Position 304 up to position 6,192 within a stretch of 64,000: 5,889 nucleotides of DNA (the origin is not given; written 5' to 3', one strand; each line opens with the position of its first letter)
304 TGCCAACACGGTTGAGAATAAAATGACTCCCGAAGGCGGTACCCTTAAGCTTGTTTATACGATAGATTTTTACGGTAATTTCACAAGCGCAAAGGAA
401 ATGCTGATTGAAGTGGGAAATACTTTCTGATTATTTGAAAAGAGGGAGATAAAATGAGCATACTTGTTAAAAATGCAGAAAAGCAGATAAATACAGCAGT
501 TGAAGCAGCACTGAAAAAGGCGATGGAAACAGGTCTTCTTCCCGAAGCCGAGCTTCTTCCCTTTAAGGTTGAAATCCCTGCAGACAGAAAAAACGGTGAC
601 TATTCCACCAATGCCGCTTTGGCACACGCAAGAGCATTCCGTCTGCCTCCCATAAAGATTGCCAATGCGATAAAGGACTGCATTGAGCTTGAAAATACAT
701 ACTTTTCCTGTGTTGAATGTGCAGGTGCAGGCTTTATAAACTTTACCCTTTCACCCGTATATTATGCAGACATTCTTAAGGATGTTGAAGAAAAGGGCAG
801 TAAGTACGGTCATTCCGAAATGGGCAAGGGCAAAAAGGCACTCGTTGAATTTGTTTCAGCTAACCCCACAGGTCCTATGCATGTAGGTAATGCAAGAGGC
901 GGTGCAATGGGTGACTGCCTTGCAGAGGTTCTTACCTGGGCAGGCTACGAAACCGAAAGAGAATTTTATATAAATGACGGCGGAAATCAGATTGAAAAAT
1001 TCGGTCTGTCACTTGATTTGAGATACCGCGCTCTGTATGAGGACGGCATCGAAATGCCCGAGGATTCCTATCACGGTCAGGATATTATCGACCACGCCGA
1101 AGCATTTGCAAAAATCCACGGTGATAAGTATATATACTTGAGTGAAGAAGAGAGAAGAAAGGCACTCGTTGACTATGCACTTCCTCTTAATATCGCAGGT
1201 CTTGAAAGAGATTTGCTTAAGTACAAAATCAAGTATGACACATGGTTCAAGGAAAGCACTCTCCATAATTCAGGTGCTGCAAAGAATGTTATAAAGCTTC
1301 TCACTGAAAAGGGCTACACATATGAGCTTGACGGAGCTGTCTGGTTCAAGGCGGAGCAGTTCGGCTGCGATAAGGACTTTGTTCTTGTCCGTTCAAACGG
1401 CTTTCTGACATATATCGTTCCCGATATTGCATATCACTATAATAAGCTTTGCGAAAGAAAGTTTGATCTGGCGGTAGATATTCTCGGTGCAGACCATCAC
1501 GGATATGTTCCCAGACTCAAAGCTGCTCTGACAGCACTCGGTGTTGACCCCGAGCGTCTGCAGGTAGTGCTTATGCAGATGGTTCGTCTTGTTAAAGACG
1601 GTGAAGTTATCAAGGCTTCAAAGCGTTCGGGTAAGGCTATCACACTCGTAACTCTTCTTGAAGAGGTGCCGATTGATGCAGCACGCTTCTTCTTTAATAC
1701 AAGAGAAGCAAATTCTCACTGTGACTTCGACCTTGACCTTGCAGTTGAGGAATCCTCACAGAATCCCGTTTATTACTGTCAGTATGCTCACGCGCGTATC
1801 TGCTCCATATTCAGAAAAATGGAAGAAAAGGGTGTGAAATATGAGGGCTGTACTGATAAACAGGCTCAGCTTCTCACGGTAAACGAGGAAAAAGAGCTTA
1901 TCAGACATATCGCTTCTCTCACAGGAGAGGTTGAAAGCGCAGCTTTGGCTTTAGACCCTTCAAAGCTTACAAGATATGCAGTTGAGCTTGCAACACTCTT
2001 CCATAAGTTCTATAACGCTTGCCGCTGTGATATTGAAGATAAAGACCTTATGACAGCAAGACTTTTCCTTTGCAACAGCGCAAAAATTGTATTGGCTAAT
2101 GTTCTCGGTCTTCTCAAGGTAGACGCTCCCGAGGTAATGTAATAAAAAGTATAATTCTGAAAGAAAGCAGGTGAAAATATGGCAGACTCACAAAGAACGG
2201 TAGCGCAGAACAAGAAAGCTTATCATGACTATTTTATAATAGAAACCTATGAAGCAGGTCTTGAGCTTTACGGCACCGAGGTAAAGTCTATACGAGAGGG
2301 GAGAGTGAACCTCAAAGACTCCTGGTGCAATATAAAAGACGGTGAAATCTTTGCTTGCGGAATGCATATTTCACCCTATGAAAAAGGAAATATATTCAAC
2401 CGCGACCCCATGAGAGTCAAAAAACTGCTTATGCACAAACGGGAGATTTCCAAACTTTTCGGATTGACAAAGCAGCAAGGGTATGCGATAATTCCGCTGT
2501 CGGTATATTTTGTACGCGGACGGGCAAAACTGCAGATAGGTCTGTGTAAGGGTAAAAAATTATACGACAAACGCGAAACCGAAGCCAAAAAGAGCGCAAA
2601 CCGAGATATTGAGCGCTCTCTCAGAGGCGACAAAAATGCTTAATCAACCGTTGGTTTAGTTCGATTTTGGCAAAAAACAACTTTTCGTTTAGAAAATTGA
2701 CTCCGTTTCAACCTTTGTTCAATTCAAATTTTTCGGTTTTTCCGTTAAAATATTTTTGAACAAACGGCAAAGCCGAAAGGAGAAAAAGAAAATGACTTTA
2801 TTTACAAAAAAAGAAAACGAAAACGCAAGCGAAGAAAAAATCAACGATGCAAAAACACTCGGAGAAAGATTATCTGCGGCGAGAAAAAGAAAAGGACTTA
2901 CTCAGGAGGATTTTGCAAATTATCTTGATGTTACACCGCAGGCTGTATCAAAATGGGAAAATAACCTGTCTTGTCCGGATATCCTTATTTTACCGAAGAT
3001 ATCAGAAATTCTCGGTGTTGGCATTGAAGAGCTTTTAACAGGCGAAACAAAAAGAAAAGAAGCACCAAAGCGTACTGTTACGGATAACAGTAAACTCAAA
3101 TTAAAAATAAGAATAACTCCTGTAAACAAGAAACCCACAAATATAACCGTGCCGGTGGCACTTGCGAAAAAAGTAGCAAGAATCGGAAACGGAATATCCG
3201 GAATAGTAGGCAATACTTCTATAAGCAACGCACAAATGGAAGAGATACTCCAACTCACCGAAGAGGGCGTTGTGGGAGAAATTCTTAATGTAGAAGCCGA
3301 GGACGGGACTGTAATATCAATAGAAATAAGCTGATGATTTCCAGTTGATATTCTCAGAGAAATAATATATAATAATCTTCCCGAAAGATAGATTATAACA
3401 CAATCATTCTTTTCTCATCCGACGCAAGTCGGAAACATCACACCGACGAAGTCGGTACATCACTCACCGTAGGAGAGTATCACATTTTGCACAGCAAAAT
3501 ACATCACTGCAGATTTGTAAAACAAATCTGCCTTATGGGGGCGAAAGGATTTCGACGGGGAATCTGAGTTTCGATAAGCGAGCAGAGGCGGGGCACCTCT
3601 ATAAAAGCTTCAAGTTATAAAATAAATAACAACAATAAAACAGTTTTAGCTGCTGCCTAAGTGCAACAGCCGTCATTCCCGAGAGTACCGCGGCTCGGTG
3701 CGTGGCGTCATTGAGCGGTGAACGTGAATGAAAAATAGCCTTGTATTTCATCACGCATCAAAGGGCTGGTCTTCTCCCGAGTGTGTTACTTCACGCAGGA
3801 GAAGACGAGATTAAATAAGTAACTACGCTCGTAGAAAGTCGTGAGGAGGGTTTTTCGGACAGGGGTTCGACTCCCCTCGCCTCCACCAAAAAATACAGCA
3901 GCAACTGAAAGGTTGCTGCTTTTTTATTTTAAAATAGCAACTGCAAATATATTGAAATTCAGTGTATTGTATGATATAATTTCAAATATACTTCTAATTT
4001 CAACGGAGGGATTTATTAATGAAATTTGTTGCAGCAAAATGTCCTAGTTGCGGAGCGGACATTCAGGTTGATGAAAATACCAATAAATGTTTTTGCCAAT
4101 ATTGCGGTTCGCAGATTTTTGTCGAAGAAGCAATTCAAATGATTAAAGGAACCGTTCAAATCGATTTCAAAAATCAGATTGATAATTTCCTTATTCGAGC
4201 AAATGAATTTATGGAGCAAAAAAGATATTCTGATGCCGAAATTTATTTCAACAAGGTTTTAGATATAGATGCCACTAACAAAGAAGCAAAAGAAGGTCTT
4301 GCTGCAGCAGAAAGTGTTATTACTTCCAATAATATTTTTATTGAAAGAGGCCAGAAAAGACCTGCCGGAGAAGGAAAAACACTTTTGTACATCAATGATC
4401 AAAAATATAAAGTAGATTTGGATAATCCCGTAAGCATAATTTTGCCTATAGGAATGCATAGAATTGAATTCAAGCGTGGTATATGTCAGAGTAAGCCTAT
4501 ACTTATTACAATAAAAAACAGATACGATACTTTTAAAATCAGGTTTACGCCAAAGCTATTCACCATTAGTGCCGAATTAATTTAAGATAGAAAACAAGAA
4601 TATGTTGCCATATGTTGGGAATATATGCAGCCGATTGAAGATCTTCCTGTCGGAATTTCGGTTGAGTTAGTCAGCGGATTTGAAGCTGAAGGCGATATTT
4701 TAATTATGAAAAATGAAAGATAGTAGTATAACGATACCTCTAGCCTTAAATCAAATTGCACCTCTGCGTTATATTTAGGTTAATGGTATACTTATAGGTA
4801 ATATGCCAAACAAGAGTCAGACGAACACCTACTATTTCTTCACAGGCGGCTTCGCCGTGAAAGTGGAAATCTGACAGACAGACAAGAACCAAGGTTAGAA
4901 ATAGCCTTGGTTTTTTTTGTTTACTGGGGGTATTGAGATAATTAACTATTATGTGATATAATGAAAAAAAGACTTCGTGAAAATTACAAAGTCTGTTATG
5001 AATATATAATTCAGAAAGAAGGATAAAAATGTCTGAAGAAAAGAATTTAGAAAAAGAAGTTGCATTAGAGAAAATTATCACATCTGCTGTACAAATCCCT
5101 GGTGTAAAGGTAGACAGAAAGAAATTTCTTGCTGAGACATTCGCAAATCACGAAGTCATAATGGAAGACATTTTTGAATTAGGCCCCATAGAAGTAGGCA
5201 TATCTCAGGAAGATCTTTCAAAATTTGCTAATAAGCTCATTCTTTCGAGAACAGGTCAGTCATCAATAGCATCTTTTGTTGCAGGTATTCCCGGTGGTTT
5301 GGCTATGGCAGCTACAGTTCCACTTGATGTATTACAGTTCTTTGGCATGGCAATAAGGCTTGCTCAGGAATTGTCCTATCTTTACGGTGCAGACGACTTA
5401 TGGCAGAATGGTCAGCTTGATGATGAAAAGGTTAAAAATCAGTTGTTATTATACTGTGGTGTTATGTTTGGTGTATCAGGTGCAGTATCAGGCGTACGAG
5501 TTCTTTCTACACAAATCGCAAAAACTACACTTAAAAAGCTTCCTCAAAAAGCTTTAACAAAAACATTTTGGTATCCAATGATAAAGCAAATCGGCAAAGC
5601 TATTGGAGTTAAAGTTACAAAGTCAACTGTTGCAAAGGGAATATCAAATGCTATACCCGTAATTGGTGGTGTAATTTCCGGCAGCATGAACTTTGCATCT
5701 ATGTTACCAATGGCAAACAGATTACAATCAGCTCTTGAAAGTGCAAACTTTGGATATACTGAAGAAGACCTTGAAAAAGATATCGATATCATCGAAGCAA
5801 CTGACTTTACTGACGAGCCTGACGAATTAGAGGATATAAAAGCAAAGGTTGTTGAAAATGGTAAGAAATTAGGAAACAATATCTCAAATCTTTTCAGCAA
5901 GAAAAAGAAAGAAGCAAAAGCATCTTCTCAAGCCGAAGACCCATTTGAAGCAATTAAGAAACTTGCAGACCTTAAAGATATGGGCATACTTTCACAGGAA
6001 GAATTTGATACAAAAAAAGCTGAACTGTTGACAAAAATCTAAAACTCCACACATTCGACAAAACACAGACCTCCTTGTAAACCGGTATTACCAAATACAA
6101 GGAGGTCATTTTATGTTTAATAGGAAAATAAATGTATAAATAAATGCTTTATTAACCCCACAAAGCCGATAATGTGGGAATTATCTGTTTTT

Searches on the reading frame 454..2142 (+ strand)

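Call 6: search_protein_families(library=pfam, proteins=[window:454-2142:+], max_evalue=0.001)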
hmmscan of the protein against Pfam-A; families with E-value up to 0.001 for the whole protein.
window:454-2142:+ (562 aa): 4 families
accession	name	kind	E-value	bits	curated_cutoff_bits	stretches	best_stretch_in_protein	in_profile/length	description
PF05746.21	DALR_1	-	5.5e-31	107.5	22.3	1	443-562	2-117/117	DALR anticodon binding domain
PF00750.26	tRNA-synt_1d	-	3.3e-19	69.5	23.3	1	117-412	11-304/349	tRNA synthetases class I (R), catalytic domain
PF03485.21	Arg_tRNA_synt_N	-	3.7e-18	66.4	21.5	1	11-99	2-85/85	Arginyl tRNA synthetase N terminal domain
PF09334.17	tRNA-synt_1g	-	0.00022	20.6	20.1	0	251-300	75-124/391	tRNA synthetases class I (M)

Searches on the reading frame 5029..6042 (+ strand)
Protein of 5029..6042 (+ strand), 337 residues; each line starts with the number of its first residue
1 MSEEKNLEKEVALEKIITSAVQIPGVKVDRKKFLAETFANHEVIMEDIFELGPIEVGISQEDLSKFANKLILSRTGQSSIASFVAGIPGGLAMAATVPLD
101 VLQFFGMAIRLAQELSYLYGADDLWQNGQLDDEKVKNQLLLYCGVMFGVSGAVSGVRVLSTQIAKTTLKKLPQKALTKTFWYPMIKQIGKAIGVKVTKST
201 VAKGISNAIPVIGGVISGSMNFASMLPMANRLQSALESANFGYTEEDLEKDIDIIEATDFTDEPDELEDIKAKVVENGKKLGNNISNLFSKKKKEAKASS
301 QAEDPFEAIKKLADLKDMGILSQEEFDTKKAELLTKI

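Call 6: search_protein_families(library=pfam, proteins=[window:5029-6042:+], max_evalue=0.001)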
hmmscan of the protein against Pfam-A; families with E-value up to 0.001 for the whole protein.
window:5029-6042:+ (337 aa): 1 family
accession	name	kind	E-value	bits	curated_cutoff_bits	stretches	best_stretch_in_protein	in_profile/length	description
PF09851.14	SHOCT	-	2.4e-09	37.1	27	1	307-334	1-28/28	Short C-terminal domain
